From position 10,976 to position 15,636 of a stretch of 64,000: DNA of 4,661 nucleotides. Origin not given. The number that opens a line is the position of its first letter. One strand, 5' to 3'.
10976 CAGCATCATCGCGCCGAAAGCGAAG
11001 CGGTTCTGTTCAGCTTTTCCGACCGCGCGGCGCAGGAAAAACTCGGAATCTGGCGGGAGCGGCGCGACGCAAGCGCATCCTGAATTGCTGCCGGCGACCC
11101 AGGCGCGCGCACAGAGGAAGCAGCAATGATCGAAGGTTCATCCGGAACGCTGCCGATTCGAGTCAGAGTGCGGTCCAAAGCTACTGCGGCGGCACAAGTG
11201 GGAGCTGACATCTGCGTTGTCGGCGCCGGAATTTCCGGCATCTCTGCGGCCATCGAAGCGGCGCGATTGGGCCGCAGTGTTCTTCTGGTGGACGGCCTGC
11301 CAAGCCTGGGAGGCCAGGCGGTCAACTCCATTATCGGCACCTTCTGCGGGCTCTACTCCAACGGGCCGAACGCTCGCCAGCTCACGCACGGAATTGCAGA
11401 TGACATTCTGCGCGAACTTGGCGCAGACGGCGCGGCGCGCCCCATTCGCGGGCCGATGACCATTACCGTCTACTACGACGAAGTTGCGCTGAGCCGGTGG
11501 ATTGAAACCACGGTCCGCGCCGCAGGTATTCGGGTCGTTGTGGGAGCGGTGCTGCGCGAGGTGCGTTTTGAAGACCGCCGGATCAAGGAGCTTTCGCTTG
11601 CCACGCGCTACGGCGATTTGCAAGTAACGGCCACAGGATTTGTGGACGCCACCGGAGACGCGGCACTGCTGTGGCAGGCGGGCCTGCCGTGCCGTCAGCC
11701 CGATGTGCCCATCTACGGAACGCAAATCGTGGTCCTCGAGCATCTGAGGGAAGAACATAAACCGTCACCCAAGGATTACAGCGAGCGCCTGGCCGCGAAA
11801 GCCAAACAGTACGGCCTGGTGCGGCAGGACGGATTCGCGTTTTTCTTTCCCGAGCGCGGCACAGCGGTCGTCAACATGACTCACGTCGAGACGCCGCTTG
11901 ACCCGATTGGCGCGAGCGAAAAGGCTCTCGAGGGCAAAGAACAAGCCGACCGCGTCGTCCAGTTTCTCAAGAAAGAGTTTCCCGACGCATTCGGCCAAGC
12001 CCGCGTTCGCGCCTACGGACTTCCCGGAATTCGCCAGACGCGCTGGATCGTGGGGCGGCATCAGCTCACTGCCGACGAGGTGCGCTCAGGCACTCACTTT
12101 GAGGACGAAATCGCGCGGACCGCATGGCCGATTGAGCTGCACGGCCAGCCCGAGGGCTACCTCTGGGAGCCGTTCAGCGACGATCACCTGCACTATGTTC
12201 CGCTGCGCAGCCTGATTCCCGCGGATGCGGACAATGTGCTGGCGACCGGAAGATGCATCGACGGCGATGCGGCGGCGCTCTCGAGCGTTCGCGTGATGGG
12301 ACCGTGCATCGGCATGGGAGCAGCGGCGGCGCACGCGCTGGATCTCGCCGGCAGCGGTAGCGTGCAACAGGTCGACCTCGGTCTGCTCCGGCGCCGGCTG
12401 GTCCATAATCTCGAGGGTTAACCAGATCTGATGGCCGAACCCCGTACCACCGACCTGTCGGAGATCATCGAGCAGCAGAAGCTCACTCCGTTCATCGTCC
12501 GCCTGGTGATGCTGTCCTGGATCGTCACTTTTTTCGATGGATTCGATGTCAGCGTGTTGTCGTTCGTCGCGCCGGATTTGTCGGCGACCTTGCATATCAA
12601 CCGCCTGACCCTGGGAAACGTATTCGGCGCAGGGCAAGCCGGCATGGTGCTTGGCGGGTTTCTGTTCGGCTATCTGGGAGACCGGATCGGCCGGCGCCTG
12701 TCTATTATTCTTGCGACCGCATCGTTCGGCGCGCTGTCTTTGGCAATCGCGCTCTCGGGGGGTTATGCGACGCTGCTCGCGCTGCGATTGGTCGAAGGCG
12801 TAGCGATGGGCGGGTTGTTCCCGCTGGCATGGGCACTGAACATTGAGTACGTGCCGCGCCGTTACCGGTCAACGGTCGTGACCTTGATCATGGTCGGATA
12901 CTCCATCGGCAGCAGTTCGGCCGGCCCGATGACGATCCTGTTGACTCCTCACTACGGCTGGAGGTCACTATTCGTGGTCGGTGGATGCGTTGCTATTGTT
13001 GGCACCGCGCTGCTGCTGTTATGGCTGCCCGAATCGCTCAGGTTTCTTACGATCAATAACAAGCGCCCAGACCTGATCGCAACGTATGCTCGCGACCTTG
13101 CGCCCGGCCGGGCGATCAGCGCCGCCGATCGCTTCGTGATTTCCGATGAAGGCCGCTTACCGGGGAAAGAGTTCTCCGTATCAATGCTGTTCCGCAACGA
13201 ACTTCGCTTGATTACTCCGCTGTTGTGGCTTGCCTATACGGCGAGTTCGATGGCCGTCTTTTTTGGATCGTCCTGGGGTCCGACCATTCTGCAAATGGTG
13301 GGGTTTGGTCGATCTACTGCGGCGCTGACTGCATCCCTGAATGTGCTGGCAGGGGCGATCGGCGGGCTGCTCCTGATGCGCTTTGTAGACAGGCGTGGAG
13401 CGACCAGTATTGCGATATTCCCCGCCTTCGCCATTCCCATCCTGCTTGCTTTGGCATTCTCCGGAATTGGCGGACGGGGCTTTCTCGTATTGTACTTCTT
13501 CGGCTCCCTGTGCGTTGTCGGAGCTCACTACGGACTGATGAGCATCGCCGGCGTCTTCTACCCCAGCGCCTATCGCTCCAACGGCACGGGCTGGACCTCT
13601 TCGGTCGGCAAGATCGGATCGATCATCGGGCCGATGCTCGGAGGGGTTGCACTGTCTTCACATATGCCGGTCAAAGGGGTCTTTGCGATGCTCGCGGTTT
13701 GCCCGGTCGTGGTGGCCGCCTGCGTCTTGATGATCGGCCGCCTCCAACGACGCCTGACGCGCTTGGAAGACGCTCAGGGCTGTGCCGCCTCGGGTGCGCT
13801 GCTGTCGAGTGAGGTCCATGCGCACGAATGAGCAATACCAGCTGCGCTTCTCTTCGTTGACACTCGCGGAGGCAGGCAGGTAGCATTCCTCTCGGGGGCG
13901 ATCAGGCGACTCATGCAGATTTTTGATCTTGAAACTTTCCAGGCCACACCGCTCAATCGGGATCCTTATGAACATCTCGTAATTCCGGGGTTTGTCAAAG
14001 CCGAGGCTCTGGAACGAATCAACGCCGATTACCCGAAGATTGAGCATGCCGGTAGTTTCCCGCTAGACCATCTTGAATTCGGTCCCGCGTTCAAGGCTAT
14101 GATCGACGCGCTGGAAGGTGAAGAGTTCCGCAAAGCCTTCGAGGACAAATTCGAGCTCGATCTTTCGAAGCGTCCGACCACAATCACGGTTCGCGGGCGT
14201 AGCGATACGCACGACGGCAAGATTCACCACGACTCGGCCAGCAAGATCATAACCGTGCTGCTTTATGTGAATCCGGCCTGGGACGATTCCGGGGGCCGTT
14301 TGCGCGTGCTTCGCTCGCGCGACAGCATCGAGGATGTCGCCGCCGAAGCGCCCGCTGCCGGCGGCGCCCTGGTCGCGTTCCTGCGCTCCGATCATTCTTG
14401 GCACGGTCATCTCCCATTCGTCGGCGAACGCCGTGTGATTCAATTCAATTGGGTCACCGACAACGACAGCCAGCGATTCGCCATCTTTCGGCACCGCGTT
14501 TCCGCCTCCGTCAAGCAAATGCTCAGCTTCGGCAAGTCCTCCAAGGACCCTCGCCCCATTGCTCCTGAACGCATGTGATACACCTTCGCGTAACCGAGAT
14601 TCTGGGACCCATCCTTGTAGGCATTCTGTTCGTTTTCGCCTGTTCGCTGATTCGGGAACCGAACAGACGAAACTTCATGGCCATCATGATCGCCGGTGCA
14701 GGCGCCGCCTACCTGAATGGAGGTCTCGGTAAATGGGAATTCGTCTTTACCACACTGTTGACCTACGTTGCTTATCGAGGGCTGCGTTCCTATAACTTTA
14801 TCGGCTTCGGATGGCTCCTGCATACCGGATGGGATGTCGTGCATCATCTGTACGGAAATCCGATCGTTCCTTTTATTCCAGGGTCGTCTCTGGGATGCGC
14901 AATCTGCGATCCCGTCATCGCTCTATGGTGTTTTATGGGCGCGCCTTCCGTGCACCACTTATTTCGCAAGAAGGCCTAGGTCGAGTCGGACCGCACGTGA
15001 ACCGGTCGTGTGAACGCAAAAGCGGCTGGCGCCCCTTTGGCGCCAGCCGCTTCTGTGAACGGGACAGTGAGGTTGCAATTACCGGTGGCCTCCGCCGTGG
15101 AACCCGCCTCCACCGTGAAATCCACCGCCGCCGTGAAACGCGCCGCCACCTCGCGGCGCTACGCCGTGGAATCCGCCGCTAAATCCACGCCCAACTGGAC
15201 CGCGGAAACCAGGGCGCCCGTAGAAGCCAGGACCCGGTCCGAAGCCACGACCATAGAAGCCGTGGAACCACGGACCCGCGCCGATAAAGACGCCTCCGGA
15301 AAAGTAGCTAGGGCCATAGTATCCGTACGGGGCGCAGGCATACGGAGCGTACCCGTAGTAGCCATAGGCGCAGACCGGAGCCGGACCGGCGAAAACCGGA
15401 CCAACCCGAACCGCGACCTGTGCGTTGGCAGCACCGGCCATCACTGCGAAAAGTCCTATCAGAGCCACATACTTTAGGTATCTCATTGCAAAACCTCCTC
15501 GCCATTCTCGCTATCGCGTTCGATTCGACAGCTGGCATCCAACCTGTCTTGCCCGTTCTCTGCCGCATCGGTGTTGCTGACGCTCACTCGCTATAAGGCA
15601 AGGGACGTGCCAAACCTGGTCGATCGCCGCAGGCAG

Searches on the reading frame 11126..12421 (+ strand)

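Call 28: search_protein_families(library=pfam, proteins=[window:11126-12421:+], max_evalue=0.0001)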
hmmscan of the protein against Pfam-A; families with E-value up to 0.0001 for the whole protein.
window:11126-12421:+ (431 aa): 6 families
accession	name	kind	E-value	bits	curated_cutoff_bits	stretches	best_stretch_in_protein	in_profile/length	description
PF12831.13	FAD_oxidored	-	2.4e-80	271.3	27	1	28-425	1-416/416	FAD dependent oxidoreductase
PF01266.30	DAO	-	3.4e-12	47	27.9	1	28-136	1-115/353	FAD dependent oxidoreductase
PF07992.20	Pyr_redox_2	-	4.6e-07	30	26.1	0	27-68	143-183/291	Pyridine nucleotide-disulphide oxidoreductase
PF00890.30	FAD_binding_2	-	1.1e-06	28.6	20.4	1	28-74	1-46/414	FAD binding domain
PF13450.12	NAD_binding_8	-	1.5e-06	28.8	21.9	1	31-65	1-35/68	NAD(P)-binding Rossmann-like domain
PF01134.28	GIDA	-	3.3e-05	23.5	22.1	1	28-72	1-38/391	Glucose inhibited division protein A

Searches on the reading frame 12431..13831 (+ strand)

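Call 28: search_protein_families(library=pfam, proteins=[window:12431-13831:+], max_evalue=0.0001)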
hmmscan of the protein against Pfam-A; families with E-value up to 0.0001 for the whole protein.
window:12431-13831:+ (466 aa): 2 families
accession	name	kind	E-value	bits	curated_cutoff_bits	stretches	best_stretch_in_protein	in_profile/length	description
PF07690.21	MFS_1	-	5.5e-42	144.4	33.4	1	30-401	2-347/347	Major Facilitator Superfamily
PF00083.30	Sugar_tr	-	1.1e-17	64.5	22.3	1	58-432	45-433/452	Sugar (and other) transporter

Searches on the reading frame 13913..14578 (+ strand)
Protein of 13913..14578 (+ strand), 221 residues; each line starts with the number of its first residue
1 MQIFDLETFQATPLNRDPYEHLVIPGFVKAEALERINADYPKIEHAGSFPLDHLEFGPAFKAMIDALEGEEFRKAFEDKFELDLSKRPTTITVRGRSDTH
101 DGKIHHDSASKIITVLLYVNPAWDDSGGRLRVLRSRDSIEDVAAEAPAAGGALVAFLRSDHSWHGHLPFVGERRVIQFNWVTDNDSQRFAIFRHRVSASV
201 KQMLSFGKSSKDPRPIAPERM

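Call 28: search_protein_families(library=pfam, proteins=[window:13913-14578:+], max_evalue=0.0001)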
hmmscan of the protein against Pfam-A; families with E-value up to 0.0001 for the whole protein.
window:13913-14578:+ (221 aa): 1 family
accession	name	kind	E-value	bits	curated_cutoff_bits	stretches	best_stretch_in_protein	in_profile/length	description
PF13640.12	2OG-FeII_Oxy_3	-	2.1e-09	38.7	27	1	103-181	13-97/98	2OG-Fe(II) oxygenase superfamily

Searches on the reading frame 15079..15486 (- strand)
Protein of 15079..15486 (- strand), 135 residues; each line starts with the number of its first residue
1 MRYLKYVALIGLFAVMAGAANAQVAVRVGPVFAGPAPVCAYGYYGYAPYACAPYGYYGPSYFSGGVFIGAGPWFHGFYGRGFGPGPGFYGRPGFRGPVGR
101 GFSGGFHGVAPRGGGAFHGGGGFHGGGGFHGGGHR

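Call 59: find_homologous_proteins(query=window:15079-15486:-, max_evalue=0.001)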
Query window:15079-15486:- (135 aa): 5636 proteins with E <= 0.001 among 8000 candidates; the best 120 are listed.
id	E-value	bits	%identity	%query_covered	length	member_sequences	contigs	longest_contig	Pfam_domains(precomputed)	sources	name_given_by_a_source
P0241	6.7e-65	236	90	80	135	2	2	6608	-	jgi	jgi:hypothetical protein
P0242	1.5e-56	209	86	80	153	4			-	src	-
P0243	1.8e-54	202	77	83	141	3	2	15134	-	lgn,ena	-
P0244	2.2e-54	202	80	83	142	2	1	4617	-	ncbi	-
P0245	3.5e-54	201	81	83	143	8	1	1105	-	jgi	jgi:hypothetical protein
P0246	9.2e-54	200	81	83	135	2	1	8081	-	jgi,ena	jgi:hypothetical protein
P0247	1.7e-47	179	69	87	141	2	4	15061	-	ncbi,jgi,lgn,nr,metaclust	ncbi:MAG: hypothetical protein P4L00_01385 [Candidatus Acidoferrales bacterium]|nr:hypothetical prot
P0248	4.0e-40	155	76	73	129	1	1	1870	-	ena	-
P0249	1.0e-39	154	84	68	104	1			-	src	-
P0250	2.3e-39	153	82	79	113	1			-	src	-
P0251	3.4e-36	142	89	55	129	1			-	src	-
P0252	9.6e-36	141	59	96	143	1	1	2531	-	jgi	jgi:hypothetical protein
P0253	2.1e-35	140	65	67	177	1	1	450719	-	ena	-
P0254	2.4e-35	140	62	74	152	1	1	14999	-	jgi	jgi:hypothetical protein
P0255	2.8e-35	139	74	56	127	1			-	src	-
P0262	1.2e-33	134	67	89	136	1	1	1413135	-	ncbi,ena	-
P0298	5.7e-31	125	61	89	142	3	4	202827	-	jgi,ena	jgi:hypothetical protein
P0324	4.6e-30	122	69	56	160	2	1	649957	-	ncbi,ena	-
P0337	9.8e-30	121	56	82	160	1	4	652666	-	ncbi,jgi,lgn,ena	jgi:hypothetical protein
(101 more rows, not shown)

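Call 60: find_encoding_contigs(protein=P0262, flank=6000, max_places=2)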
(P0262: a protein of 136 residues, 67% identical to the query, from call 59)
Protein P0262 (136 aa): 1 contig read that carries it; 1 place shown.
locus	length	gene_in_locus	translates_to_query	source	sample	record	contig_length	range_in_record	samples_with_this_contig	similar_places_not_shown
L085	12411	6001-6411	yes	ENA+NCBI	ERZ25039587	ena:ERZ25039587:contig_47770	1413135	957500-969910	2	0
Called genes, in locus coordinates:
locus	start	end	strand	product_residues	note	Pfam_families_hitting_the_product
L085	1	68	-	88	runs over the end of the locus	-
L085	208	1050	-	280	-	PF00892:EamA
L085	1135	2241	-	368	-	PF02746:MR_MLE_N, PF13378:MR_MLE_C, PF26685:DUF8230_C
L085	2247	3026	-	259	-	PF13508:Acetyltransf_7 (faint)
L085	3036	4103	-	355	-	PF01503:PRA-PH (faint), PF03819:MazG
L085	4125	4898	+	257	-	PF03988:DUF347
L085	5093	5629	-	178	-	PF04191:PEMT, PF04140:ICMT (weak)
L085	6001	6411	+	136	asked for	-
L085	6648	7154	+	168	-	-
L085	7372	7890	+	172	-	PF08899:DUF1844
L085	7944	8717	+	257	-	PF00753:Lactamase_B, PF23023:Anti-Pycsar_Apyc1, PF12706:Lactamase_B_2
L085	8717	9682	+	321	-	PF06574:FAD_syn, PF01687:Flavokinase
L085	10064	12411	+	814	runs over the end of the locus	PF12704:MacB_PCD, PF02687:FtsX, PF12704:MacB_PCD, PF02687:FtsX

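Call 61: find_encoding_contigs(protein=P0253, flank=6000, max_places=2)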
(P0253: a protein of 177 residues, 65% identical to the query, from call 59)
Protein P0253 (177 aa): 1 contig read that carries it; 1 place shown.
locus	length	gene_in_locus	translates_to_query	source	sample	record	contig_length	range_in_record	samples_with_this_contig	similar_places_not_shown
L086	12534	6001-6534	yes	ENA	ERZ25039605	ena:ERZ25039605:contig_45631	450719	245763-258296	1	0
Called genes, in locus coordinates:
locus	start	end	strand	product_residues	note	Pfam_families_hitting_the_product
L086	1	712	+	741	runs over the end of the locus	PF01326:PPDK_N, PF00391:PEP-utilizers, PF02896:PEP-utilizers_C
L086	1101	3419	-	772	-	PF03739:LptF_LptG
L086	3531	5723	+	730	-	PF03065:Glyco_hydro_57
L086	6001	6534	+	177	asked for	-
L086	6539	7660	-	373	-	-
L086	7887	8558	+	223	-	PF04055:Radical_SAM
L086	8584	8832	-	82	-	-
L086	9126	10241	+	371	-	PF01261:AP_endonuc_2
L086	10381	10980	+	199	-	PF00133:tRNA-synt_1, PF09334:tRNA-synt_1g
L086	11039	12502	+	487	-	PF13603:tRNA-synt_1_2, PF00133:tRNA-synt_1, PF09334:tRNA-synt_1g (weak)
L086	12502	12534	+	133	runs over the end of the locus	PF08264:Anticodon_1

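Call 62: find_encoding_contigs(protein=P0247, flank=6000, max_places=2)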
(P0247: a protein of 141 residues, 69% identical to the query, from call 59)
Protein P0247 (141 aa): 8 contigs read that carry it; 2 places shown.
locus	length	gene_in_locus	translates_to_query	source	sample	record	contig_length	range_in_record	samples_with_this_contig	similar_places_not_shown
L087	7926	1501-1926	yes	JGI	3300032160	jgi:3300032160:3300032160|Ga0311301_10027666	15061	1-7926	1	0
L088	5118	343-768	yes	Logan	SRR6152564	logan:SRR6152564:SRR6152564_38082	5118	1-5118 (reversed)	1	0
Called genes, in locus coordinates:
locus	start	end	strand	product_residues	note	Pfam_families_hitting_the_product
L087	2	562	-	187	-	?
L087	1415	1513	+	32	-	-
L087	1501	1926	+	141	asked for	-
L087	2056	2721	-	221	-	PF13640:2OG-FeII_Oxy_3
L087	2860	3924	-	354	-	PF07883:Cupin_2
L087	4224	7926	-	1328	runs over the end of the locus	PF13620:CarboxypepD_reg, PF13715:CarbopepD_reg_2 (weak), PF25183:OMP_b-brl_4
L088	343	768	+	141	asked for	-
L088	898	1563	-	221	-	PF13640:2OG-FeII_Oxy_3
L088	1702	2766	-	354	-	PF07883:Cupin_2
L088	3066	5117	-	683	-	?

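Call 68: find_encoding_contigs(protein=P0324, flank=5000, max_places=1)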
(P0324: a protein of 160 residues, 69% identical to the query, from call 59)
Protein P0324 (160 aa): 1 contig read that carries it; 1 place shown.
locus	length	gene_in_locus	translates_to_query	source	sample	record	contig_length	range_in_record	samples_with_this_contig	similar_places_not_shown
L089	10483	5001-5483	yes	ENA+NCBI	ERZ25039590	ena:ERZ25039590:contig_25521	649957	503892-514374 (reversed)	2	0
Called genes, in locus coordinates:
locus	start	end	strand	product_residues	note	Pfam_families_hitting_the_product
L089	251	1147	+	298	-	-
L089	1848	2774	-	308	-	PF02129:Peptidase_S15, PF01738:DLH (weak), PF20434:BD-FAE, PF00561:Abhydrolase_1, PF12146:Hydrolase_4, PF12697:Abhydrolase_6, PF07859:Abhydrolase_3 (weak), PF08538:DUF1749 (weak), +1 more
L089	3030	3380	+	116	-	-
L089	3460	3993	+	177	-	-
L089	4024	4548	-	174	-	PF00903:Glyoxalase, PF12681:Glyoxalase_2, PF13669:Glyoxalase_4 (weak), PF22677:Ble-like_N (weak)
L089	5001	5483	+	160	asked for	-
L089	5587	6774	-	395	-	PF07228:SpoIIE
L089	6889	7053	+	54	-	-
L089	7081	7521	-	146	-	-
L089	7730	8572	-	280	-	PF00561:Abhydrolase_1, PF12146:Hydrolase_4, PF12697:Abhydrolase_6, PF00326:Peptidase_S9 (faint)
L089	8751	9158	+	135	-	PF12680:SnoaL_2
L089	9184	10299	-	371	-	PF00092:VWA, PF13519:VWA_2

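Call 69: find_encoding_contigs(protein=P0337, flank=5000, max_places=1)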
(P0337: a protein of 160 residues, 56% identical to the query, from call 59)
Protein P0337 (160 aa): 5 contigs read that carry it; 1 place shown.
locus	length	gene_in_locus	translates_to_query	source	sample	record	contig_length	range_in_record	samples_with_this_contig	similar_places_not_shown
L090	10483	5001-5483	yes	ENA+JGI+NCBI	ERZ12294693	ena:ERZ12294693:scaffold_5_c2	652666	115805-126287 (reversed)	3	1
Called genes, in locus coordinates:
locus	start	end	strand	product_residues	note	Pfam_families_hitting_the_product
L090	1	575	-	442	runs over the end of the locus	PF13660:DUF4147, PF05161:MOFRL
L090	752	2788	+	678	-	PF00694:Aconitase_C, PF00330:Aconitase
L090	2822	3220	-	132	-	-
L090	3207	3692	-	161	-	-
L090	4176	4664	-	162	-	PF04542:Sigma70_r2, PF08281:Sigma70_r4_2, PF04545:Sigma70_r4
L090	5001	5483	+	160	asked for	-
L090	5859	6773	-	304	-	PF13407:Peripla_BP_4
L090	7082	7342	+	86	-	PF12797:Fer4_2 (faint), PF12837:Fer4_6 (faint), PF13237:Fer4_10 (faint), PF12800:Fer4_4 (faint), PF13183:Fer4_8 (faint), PF12838:Fer4_7, PF13187:Fer4_9 (weak), PF00037:Fer4, +1 more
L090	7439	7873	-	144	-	-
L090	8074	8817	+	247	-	PF11967:RecO_N, PF02565:RecO_C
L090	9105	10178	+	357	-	PF02091:tRNA-synt_2e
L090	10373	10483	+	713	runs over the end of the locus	PF02092:tRNA_synt_2f, PF05746:DALR_1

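Call 70: find_encoding_contigs(protein=P0298, flank=5000, max_places=1)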
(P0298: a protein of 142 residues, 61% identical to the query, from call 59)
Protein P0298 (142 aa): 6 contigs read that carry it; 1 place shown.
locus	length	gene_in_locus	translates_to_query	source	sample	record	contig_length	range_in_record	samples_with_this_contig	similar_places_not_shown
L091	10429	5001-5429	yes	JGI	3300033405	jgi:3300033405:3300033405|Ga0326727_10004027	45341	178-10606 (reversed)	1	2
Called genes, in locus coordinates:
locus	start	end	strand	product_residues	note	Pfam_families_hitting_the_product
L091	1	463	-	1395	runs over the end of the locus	PF00668:Condensation, PF00501:AMP-binding, PF13193:AMP-binding_C, PF00550:PP-binding, PF00975:Thioesterase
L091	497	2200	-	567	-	PF00501:AMP-binding, PF13193:AMP-binding_C, PF00550:PP-binding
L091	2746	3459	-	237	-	PF01066:CDP-OH_P_transf (weak)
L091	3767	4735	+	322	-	PF00486:Trans_reg_C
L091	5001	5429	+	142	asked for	-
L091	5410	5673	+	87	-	-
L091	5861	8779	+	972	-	PF01583:APS_kinase, PF01326:PPDK_N, PF00391:PEP-utilizers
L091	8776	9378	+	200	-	PF07722:Peptidase_C26, PF00117:GATase, PF07722:Peptidase_C26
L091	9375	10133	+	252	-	PF00483:NTP_transferase (weak), PF12804:NTP_transf_3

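Call 83: search_protein_families(library=pfam, proteins=[window:15079-15486:-], max_evalue=0.01)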
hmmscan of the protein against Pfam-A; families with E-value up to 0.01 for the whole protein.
window:15079-15486:- (135 aa): 0 families
